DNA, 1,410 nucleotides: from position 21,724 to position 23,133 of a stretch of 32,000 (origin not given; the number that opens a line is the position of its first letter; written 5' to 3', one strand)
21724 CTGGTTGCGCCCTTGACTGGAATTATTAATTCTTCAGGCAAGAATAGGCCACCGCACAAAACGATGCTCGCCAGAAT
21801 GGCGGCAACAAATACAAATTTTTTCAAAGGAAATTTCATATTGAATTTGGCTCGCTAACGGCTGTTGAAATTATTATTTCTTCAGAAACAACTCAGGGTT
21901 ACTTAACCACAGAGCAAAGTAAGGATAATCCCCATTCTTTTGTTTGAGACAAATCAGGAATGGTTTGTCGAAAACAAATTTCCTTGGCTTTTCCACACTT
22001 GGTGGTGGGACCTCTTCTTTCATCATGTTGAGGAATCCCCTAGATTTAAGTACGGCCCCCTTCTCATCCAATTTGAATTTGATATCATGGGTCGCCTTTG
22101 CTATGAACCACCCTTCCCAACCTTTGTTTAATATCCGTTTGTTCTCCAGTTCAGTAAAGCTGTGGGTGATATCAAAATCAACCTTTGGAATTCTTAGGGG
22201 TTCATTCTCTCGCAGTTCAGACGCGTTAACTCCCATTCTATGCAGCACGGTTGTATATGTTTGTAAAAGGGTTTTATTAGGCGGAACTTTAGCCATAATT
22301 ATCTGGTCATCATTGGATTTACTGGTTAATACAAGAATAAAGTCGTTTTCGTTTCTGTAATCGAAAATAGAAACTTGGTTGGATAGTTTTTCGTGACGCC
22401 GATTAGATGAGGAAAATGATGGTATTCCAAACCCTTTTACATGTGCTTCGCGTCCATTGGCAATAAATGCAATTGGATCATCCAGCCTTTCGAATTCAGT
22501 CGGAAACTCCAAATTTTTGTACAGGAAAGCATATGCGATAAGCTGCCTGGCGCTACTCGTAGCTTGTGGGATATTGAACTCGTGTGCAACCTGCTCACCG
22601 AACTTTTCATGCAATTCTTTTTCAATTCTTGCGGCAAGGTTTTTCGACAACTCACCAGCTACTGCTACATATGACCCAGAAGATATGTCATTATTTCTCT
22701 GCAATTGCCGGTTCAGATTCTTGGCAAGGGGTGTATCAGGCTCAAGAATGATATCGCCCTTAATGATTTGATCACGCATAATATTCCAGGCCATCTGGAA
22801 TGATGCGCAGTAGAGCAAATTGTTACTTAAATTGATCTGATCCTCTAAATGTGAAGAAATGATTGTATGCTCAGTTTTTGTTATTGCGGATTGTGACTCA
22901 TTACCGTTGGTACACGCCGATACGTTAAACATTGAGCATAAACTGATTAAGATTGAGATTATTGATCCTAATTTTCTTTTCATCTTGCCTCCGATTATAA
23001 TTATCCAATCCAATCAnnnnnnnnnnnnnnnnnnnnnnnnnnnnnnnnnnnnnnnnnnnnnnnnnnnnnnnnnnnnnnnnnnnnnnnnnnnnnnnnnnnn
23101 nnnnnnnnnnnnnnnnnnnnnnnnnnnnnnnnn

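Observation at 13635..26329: Candidate undescribed extracytoplasmic module: Cys-less transglutaminase/caspase-fold fusion + lipoprotein serpin + M23 peptidase + 2,528-aa integrin-like giant protein in one operon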

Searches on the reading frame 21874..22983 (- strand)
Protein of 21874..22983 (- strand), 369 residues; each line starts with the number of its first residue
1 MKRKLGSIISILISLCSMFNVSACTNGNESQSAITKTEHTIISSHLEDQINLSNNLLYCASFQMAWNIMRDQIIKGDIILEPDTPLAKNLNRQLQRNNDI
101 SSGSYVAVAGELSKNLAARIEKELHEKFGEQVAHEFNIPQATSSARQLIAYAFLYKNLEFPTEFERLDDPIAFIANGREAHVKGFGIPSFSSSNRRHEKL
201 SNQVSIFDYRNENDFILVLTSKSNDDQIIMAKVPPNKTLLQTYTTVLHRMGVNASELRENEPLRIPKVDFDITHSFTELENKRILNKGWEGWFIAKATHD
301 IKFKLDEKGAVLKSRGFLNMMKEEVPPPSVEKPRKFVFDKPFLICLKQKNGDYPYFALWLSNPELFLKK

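Call 5: search_protein_families(library=pfam, proteins=[window:21874-22983:-], max_evalue=0.01)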
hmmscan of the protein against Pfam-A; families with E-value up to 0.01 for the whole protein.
window:21874-22983:- (369 aa): 1 family
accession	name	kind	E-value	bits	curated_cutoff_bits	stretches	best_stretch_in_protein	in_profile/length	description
PF00079.25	Serpin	-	0.0014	18.4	27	1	271-357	284-364/370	Serpin (serine protease inhibitor)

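Call 6: search_protein_families(library=ncbifam, proteins=[window:21874-22983:-], max_evalue=0.01)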
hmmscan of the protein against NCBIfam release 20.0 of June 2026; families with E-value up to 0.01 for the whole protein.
window:21874-22983:- (369 aa): 1 family
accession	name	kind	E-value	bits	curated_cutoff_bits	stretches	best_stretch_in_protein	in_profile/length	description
NF002827.0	PRK03002.1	equivalog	0.0021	17.1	343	1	8-51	5-48/285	peptidylprolyl isomerase PrsA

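Call 8: search_solved_structures(query=window:21874-22983:-, max_evalue=1, show_alignments=2)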
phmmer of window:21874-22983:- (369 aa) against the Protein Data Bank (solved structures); distinct sequences matched with E-value up to 1: 0.
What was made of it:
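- Tried and rejected: Direct sequence search of the serpin against PDB found nothing (call 8).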

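Call 12: find_homologous_proteins(query=window:21874-22983:-)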
Query window:21874-22983:- (369 aa): 69 proteins with E <= 0.001 among 2622 candidates.
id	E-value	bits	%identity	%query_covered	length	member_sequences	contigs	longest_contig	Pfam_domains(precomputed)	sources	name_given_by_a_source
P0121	1.6e-245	832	100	100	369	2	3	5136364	-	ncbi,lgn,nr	ncbi:hypothetical protein [Geotalea uraniireducens]|nr:hypothetical protein [Geotalea uraniireducens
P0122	1.6e-180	618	75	100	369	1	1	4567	-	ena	-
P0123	3.7e-180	617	77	95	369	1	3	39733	-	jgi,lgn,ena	-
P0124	1.0e-178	612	74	100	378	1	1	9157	-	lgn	-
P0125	7.8e-175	599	75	95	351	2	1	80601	-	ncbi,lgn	-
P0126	6.4e-169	580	72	99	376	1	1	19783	-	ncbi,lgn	ncbi:MAG TPA: hypothetical protein VI298_04540 [Geobacteraceae bacterium]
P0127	1.8e-153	529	64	100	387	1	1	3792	-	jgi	jgi:hypothetical protein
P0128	4.1e-146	505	62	97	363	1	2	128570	PF00079.26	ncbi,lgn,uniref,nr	ncbi:serpin family protein [Geotalea toluenoxydans]|uniref:serpin family protein n=1 Tax=Geotalea to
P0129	1.5e-142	493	62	95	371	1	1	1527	-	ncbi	-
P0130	1.6e-141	490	61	99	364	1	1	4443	-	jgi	jgi:hypothetical protein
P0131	5.1e-138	478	60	100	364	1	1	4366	-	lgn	-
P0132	1.0e-132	461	60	98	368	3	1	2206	-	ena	-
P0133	2.4e-129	450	56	100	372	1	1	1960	-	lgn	-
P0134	3.5e-129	449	58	98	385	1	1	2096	-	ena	-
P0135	5.3e-128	445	58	100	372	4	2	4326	-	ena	-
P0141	6.3e-122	425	57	99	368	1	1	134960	-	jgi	jgi:hypothetical protein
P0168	7.7e-69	251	37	99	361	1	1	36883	-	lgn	-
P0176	4.1e-53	199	34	89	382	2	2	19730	-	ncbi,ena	-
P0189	9.6e-32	129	30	85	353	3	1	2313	PF00079.26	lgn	-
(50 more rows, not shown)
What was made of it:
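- On Serpin (PF00079): Relatives P0128 and P0189 carry PF00079 in precomputed annotation (call 12).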

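Call 45: predict_structure(alignment_id=A2)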
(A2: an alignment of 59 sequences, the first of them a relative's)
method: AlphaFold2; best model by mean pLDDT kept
length: 369 residues; sequences in the alignment: 59
mean_pLDDT: 86.6   pTM: 0.84
mean pLDDT of the five models: 86.6, 84.3, 83.3, 82.3, 80.9
residues with pLDDT >= 90: 253; 70-90: 58; 50-70: 32; < 50: 26
segments of 3 or more residues with pLDDT < 50: 17-28, 317-322, 324-330
pLDDT, mean of each block of 10 residues (from residue 1): 56 53 46 87 92 94 95 95 91 89 93 89 89 66 77 94 96 93 97 95 95 96 96 96 96 91 97 91 91 90 94 65 42 88 96 96 93
secondary structure, 60 per line:
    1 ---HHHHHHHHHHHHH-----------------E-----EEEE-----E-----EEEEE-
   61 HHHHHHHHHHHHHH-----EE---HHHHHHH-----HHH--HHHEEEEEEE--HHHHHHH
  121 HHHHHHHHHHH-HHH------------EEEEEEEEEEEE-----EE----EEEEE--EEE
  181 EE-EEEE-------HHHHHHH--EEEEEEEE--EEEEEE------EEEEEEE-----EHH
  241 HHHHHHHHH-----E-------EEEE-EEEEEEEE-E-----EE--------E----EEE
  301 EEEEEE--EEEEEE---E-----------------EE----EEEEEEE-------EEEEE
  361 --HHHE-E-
elements in order: H4-16 E40-43 E55-59 H61-74 H85-91 E105-111 H114-131 E148-159 E171-175 E178-182 E184-187 H195-201 E204-211 E214-219 E226-232 H239-249 E263-266 E268-275 E298-306 E309-314 E342-348 E356-360

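Call 50: fold_search(model_id=the predicted structure, library=pdb)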
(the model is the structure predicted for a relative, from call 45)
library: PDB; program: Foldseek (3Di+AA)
matches with E <= 10: 1016; with E <= 0.001: 379
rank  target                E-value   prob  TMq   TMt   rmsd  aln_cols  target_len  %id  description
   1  1dzg_L                4.2e-10  1.00  0.48  0.44  10.2       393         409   13  N135Q-S380C-ANTITHROMBIN-III (released 2000-05-26)
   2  2ant_I                6.9e-10  1.00  0.43  0.39  11.6       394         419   13  THE 2.6 A STRUCTURE OF ANTITHROMBIN INDICATES A CONFORMATIONAL CHANGE AT THE HEPARIN BINDING SITE (released 1997-06-16)
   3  1dzh_I                8.6e-10  1.00  0.46  0.42  10.8       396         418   13  P14-FLUORESCEIN-N135Q-S380C-ANTITHROMBIN-III (released 2000-05-26)
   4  1dzh_L                1.1e-09  1.00  0.47  0.44   8.1       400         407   14  P14-FLUORESCEIN-N135Q-S380C-ANTITHROMBIN-III (released 2000-05-26)
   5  1e05_I                1.4e-09  1.00  0.45  0.41  11.1       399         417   12  PLASMA ALPHA ANTITHROMBIN-III (released 2000-06-02)
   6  1oyh_I                1.6e-09  1.00  0.46  0.42  10.8       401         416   13  Crystal Structure of P13 Alanine Variant of Antithrombin (released 2004-04-13)
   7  2vdy_B                1.7e-09  1.00  0.47  0.48   9.6       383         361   13  Crystal structure of the reactive loop cleaved Corticosteroid Binding Globulin complexed with Cortisol (released 2008-05-13)
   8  5ei0_E                1.7e-09  1.00  0.48  0.47   7.3       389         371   12  Structure of RCL-cleaved vaspin (serpinA12) (released 2015-11-11)
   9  2b4x_L                3.0e-09  1.00  0.46  0.42   7.8       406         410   12  Crystal Structure of Antithrombin-III (released 2006-10-10)
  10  1iz2_A                3.0e-09  1.00  0.40  0.39   9.6       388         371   14  Interactions causing the kinetic trap in serpin protein folding (released 2003-02-11)
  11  3dlw                  3.2e-09  1.00  0.45  0.46   9.1       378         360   10  Antichymotrypsin (released 2009-07-07)
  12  1e03_L                3.2e-09  1.00  0.42  0.37  11.2       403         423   14  PLASMA ALPHA ANTITHROMBIN-III AND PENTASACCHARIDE (released 2000-06-02)
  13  2beh_L                3.4e-09  1.00  0.49  0.45   9.3       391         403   13  Crystal structure of antithrombin variant S137A/V317C/T401C with plasma latent antithrombin (released 2005-11-01)
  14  1ath_A                3.8e-09  1.00  0.45  0.43  11.0       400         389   12  THE INTACT AND CLEAVED HUMAN ANTITHROMBIN III COMPLEX AS A MODEL FOR SERPIN-PROTEINASE INTERACTIONS (released 1995-02-07)
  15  2hij_I                5.0e-09  1.00  0.45  0.41  11.0       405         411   14  Crystal Structure of P14 Alanine Variant of Antithrombin (released 2007-06-19)
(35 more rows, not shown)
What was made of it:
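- On Serpin (PF00079): Calls 45, 50: pLDDT 86.6; the top 50 PDB matches are all serpins or serpin-fold proteins (E down to 4e-10, TM 0.4-0.5).
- A serpin fold is present (call 50).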

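Call 53: find_encoding_contigs(protein=P0168, flank=8000, max_places=1)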
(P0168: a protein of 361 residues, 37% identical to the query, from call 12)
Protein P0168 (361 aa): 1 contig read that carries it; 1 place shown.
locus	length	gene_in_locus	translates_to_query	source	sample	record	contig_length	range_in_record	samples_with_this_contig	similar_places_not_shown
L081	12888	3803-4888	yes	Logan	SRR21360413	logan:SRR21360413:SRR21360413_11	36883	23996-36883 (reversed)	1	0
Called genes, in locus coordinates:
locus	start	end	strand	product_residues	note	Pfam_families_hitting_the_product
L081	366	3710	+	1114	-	PF01841:Transglut_core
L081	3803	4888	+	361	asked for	-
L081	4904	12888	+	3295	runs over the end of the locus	PF13620:CarboxypepD_reg, PF13715:CarbopepD_reg_2, PF13620:CarboxypepD_reg, PF13715:CarbopepD_reg_2, PF13620:CarboxypepD_reg, PF13715:CarbopepD_reg_2, PF13620:CarboxypepD_reg, PF13620:CarboxypepD_reg, +19 more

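Call 54: find_encoding_contigs(protein=P0176, flank=8000, max_places=1)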
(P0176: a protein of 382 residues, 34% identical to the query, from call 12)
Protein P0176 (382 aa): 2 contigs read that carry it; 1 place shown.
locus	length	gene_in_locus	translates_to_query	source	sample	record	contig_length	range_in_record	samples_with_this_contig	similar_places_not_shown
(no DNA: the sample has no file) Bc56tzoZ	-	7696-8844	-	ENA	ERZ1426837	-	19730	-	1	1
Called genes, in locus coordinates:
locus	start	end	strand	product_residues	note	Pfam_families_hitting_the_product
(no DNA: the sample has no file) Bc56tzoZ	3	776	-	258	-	?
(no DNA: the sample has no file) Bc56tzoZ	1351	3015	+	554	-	PF00365:PFK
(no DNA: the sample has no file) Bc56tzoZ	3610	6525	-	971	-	PF13360:PQQ_2, PF01011:PQQ (faint), PF13570:Beta-prop_ACSF4, PF11721:Malectin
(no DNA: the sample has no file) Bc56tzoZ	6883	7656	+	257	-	PF06439:3keto-disac_hyd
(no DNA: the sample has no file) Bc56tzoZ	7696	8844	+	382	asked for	-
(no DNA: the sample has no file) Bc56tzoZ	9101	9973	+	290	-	PF03446:NAD_binding_2, PF03807:F420_oxidored, PF14833:NAD_binding_11, PF21761:RedAm-like_C (weak)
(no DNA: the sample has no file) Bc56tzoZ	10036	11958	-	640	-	PF04055:Radical_SAM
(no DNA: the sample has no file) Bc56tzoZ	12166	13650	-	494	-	-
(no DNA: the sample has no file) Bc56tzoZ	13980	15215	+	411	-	PF00155:Aminotran_1_2, PF01041:DegT_DnrJ_EryC1 (weak)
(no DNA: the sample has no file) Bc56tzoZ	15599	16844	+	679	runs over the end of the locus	-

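Call 55: find_encoding_contigs(protein=P0141, flank=8000, max_places=1)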
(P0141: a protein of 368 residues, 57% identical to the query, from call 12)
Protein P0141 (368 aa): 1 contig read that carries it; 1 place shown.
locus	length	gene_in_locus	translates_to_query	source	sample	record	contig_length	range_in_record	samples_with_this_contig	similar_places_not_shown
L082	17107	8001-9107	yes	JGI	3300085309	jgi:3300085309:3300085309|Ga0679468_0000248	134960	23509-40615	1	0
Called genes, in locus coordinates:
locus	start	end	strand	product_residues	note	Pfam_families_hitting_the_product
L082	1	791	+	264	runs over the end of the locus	-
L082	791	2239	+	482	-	PF00939:Na_sulph_symp, PF03600:CitMHS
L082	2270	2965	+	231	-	PF01507:PAPS_reduct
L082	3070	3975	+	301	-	PF01507:PAPS_reduct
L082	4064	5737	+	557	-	PF00009:GTP_EFTU, PF01926:MMR_HSR1 (faint), PF03144:GTP_EFTU_D2, PF22594:GTP-eEF1A_C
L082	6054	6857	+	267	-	PF14453:ThiS-like, PF00899:ThiF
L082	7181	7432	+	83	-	-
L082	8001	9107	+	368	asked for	-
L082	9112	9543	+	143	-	PF01551:Peptidase_M23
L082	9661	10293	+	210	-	-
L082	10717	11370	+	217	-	PF01797:Y1_Tnp (weak)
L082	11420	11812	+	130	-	-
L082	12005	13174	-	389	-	PF13173:AAA_14, PF13635:DUF4143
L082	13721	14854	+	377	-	PF01053:Cys_Met_Meta_PP, PF00155:Aminotran_1_2 (weak)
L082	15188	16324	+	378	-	PF01053:Cys_Met_Meta_PP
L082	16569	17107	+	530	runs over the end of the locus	PF02550:AcetylCoA_hydro, PF13336:AcetylCoA_hyd_C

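Call 67: search_protein_families(library=padloc, proteins=[window:21874-22983:-], max_evalue=0.01)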
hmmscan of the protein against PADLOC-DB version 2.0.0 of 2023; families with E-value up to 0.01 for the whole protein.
window:21874-22983:- (369 aa): 0 families

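Call 92: find_related_loci(query=A2, collection=metagenome_contigs, flank=6000)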
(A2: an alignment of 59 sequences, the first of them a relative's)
Query A2 (369 aa) in metagenome_contigs; peptide patterns used: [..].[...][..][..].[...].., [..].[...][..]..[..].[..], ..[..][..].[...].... (x = any residue, [..] = any of these).
600 stretches matched a pattern (row limit reached: there are more); 400 encode a relative of the query (tblastn E <= 1e-3); the best 80 are kept; 79 distinct loci.
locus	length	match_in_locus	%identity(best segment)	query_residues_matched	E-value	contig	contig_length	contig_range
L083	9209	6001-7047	77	21-369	0e+0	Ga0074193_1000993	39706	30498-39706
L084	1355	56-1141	60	10-369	3e-153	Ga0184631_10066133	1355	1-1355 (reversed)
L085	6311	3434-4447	60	33-369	3e-132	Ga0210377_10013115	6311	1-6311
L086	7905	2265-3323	53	11-367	4e-117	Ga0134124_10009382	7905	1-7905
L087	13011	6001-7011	43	24-368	1e-90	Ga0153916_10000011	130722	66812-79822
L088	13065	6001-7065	40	6-368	1e-89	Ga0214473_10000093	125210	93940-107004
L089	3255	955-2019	39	1-363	1e-85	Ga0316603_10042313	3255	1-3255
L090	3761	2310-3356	42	23-368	1e-83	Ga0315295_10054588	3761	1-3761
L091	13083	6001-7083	38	4-368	6e-78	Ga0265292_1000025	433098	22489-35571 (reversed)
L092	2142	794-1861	39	16-369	1e-80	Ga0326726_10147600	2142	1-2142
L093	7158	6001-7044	38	9-369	7e-78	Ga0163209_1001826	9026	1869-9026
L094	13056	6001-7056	39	12-366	3e-77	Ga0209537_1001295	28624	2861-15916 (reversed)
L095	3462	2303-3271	42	35-368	3e-76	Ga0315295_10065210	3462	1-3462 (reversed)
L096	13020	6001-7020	39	9-369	2e-74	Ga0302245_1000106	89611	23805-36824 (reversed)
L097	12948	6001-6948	40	35-367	3e-73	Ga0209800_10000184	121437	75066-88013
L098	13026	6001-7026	38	26-369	2e-76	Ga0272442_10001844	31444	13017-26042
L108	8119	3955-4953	35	30-369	2e-63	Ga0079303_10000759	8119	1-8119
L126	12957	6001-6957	35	35-367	4e-59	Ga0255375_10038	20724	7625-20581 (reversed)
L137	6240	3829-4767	36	36-367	2e-57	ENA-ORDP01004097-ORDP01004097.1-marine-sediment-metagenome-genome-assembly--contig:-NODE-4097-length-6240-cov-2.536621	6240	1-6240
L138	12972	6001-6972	34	40-368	2e-57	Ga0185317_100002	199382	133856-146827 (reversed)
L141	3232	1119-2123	34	31-368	5e-57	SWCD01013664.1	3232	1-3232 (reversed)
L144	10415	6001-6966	34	40-368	8e-57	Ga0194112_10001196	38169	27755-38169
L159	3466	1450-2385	33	38-367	6e-54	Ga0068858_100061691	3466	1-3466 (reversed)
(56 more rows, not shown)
